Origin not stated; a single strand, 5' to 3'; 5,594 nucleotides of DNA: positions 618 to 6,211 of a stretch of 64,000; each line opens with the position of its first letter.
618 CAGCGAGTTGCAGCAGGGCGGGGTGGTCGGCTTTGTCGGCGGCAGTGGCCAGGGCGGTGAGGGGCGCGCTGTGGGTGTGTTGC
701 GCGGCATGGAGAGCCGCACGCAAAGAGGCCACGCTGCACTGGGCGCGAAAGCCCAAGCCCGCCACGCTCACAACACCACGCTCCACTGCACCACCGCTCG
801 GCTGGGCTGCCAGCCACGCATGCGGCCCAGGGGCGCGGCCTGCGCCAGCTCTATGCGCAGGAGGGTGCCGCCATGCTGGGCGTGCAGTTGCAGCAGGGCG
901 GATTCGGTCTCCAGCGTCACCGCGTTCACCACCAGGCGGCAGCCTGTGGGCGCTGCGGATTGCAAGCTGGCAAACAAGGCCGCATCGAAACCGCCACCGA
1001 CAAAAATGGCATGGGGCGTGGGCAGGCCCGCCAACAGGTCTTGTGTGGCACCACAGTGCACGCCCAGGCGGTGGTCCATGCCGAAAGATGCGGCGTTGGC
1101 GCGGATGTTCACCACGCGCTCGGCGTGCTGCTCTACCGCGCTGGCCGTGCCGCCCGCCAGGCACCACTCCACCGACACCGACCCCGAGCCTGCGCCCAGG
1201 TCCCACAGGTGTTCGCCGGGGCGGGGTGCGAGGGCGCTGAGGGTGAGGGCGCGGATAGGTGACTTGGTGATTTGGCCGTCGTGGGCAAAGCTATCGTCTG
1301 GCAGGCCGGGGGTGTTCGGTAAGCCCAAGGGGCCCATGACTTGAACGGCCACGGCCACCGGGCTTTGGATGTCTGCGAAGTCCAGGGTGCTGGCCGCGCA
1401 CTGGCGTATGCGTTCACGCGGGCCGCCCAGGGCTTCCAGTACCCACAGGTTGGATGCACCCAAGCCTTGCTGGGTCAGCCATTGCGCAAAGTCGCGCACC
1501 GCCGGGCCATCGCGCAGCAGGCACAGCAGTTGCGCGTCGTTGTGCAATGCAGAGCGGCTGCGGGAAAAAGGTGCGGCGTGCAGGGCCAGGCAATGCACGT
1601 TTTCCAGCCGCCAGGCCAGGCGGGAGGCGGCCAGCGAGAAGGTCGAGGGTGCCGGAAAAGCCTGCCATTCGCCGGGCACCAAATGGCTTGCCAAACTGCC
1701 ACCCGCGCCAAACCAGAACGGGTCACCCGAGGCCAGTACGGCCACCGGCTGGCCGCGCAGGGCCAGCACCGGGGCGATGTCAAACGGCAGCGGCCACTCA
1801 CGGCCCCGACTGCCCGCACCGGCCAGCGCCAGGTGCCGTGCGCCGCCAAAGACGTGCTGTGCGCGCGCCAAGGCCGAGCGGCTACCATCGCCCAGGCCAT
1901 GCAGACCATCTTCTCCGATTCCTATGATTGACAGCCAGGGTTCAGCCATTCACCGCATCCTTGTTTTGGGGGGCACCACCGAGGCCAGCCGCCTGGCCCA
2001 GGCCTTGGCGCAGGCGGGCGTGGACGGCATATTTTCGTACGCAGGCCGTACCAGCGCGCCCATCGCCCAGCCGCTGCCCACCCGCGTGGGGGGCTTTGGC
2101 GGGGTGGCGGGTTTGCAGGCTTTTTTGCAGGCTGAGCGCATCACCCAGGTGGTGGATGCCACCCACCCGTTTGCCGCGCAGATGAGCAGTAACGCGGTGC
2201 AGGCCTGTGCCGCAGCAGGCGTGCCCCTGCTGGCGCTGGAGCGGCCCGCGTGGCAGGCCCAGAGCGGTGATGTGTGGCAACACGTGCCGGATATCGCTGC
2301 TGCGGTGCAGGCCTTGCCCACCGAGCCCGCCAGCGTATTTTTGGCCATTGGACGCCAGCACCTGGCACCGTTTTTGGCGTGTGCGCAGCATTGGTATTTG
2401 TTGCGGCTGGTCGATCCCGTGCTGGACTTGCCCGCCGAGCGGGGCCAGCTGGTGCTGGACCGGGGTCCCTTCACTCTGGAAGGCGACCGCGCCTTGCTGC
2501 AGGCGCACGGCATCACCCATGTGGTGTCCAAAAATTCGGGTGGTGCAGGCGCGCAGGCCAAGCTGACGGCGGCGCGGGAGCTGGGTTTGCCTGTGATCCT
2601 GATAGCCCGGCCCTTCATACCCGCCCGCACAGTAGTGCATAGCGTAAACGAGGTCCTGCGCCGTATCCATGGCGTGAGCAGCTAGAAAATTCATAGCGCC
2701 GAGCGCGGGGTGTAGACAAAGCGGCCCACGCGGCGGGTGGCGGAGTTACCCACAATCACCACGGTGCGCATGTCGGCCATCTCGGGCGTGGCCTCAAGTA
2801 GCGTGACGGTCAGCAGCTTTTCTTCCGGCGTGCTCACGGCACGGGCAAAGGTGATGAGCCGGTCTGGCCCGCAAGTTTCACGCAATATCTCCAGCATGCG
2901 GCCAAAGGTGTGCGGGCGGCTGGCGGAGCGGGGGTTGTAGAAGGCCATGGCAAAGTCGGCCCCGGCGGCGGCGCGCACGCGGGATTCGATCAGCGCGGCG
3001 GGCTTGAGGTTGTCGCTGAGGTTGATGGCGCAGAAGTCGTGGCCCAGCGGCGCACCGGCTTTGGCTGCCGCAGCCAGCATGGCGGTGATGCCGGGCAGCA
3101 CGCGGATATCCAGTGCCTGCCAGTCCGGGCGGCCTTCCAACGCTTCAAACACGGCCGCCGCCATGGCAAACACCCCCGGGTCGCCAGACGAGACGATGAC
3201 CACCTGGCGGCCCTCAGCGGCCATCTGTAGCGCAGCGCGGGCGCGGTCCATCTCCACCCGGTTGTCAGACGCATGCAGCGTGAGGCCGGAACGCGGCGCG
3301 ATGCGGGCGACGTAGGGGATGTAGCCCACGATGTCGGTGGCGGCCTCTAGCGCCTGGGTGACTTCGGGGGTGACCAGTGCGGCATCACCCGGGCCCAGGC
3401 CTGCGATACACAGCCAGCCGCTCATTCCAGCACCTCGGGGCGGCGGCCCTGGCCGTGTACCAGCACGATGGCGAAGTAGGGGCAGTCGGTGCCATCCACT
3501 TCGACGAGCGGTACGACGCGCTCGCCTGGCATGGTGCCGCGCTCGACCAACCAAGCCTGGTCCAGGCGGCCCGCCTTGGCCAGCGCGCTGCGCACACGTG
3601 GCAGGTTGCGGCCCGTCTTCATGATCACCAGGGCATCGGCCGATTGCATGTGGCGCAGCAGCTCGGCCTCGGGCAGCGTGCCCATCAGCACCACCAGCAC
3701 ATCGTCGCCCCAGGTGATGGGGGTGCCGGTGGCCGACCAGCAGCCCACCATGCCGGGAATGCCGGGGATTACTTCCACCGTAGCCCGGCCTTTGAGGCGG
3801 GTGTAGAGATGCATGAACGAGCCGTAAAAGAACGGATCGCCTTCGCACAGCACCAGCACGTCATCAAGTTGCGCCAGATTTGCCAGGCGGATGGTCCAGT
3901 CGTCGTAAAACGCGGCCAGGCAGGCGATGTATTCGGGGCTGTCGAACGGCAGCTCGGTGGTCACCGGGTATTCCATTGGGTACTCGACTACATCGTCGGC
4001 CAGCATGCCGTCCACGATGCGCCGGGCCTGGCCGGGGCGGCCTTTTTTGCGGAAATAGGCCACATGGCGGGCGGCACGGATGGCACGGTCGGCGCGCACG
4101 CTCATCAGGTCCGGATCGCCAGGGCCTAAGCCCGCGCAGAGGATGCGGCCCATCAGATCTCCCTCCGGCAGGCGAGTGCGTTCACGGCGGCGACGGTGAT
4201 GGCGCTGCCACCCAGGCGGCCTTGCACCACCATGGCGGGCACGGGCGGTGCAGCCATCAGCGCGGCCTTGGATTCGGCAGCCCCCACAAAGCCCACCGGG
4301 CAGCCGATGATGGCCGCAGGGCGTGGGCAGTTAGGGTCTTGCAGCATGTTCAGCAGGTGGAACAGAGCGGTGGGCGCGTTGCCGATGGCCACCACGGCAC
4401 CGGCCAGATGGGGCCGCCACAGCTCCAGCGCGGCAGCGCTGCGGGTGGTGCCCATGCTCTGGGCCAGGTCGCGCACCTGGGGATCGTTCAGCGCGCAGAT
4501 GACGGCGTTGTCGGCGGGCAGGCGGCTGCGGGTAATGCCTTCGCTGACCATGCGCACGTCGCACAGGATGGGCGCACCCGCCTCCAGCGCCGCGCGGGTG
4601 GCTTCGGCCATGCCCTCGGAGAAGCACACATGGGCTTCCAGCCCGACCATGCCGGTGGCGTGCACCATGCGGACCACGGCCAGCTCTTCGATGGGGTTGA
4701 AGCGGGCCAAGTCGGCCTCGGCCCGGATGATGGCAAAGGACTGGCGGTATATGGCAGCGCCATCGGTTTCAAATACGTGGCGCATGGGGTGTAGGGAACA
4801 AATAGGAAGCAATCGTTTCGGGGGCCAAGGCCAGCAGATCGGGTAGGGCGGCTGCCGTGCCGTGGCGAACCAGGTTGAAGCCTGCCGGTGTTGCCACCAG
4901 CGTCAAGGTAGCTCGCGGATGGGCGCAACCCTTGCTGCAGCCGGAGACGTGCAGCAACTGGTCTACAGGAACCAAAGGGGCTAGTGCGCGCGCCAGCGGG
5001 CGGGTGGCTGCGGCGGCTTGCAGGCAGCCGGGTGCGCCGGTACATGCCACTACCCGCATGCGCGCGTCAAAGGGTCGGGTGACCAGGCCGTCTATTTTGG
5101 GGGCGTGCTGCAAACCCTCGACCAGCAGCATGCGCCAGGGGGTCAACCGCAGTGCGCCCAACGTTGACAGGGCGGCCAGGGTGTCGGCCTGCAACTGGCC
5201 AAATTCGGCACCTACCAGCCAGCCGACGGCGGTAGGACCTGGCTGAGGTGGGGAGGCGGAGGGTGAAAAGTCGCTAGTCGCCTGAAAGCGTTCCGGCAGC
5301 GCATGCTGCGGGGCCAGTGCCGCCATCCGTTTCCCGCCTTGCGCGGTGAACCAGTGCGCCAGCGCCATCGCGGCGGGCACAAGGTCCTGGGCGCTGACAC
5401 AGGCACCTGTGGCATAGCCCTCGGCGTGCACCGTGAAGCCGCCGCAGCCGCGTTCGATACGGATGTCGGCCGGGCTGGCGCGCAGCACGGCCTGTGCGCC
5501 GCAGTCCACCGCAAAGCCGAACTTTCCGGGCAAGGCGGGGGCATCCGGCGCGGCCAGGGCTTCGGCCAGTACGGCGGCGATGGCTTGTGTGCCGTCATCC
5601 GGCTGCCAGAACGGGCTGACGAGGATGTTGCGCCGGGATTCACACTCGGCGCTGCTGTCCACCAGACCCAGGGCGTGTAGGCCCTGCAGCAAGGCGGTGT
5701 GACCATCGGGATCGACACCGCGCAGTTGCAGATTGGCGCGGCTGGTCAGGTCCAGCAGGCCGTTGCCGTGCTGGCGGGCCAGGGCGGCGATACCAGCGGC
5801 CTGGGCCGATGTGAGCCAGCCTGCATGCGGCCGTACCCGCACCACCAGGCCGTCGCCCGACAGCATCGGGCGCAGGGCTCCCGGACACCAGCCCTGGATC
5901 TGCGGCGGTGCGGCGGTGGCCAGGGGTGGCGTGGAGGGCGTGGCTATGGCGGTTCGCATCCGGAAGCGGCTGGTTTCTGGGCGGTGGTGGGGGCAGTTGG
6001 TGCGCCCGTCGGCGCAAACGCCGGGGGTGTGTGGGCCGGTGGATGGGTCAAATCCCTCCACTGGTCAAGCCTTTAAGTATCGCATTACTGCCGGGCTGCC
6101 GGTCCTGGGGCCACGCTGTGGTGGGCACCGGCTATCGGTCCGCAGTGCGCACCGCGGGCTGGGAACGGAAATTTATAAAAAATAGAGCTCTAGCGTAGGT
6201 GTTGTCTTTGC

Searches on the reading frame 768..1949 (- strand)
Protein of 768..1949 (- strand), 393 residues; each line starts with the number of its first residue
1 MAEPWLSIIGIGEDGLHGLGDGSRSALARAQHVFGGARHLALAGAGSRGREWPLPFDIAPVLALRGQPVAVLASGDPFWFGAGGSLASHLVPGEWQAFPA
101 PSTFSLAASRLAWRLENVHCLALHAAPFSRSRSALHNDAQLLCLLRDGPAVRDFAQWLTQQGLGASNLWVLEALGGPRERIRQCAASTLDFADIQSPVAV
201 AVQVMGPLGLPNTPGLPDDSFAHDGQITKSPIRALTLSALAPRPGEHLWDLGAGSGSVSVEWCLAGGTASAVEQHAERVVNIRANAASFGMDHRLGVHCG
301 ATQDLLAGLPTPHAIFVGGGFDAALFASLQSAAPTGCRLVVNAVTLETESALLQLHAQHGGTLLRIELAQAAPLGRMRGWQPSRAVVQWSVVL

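Call 75: search_protein_families(library=pfam, proteins=[window:768-1949:-], max_evalue=0.001)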
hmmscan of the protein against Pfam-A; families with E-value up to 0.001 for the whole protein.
window:768-1949:- (393 aa): 1 family
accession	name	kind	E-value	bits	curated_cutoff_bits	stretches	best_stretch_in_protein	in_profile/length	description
PF00590.25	TP_methylase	-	6e-13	49.6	27.8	1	7-189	3-211/212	Tetrapyrrole (Corrin/Porphyrin) Methylases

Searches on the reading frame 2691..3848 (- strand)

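Call 75: search_protein_families(library=pfam, proteins=[window:2691-3848:-], max_evalue=0.001)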
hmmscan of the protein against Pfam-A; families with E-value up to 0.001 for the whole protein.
window:2691-3848:- (385 aa): 1 family
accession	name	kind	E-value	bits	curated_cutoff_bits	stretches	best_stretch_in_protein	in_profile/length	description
PF00590.25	TP_methylase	-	6.5e-28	98.6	27.8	1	147-352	3-210/212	Tetrapyrrole (Corrin/Porphyrin) Methylases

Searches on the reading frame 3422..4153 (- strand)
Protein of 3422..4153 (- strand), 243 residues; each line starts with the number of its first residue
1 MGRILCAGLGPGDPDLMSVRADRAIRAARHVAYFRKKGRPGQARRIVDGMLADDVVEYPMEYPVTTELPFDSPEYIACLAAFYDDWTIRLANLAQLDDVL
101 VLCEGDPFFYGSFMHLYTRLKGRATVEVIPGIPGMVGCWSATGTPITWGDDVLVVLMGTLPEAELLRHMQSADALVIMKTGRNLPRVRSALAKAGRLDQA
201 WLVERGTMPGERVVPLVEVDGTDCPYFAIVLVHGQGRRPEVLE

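Call 75: search_protein_families(library=pfam, proteins=[window:3422-4153:-], max_evalue=0.001)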
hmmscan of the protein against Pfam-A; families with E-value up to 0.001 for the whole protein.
window:3422-4153:- (243 aa): 1 family
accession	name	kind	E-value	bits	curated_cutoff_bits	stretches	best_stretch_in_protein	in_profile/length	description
PF00590.25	TP_methylase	-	2.9e-38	132.4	27.8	1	4-215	2-205/212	Tetrapyrrole (Corrin/Porphyrin) Methylases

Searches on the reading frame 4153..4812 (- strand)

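Call 75: search_protein_families(library=pfam, proteins=[window:4153-4812:-], max_evalue=0.001)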
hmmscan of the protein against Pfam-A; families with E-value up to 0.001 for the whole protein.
window:4153-4812:- (219 aa): 1 family
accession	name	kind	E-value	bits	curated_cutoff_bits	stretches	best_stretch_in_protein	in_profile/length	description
PF02570.20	CbiC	-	1.5e-70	237.3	22.5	1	21-214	2-194/196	Precorrin-8X methylmutase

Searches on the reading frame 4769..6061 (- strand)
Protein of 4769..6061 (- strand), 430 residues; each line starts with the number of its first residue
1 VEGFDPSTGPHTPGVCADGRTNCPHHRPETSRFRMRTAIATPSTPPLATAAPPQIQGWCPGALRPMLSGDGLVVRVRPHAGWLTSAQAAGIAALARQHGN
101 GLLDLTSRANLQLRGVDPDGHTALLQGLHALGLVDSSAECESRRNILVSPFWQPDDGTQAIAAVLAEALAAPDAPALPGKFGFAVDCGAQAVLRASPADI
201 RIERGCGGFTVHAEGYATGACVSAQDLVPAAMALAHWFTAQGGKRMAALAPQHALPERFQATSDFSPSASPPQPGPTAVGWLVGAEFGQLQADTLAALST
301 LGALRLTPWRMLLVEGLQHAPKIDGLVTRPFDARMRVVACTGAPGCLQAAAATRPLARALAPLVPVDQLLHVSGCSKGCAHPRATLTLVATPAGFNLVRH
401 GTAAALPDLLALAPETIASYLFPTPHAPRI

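Call 75: search_protein_families(library=pfam, proteins=[window:4769-6061:-], max_evalue=0.001)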
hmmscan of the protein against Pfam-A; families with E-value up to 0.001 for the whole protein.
window:4769-6061:- (430 aa): 1 family
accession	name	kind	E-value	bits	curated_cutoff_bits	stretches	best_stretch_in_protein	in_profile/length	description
PF03460.22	NIR_SIR_ferr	-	1.5e-18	66.7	24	1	65-130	2-68/69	Nitrite/Sulfite reductase ferredoxin-like half domain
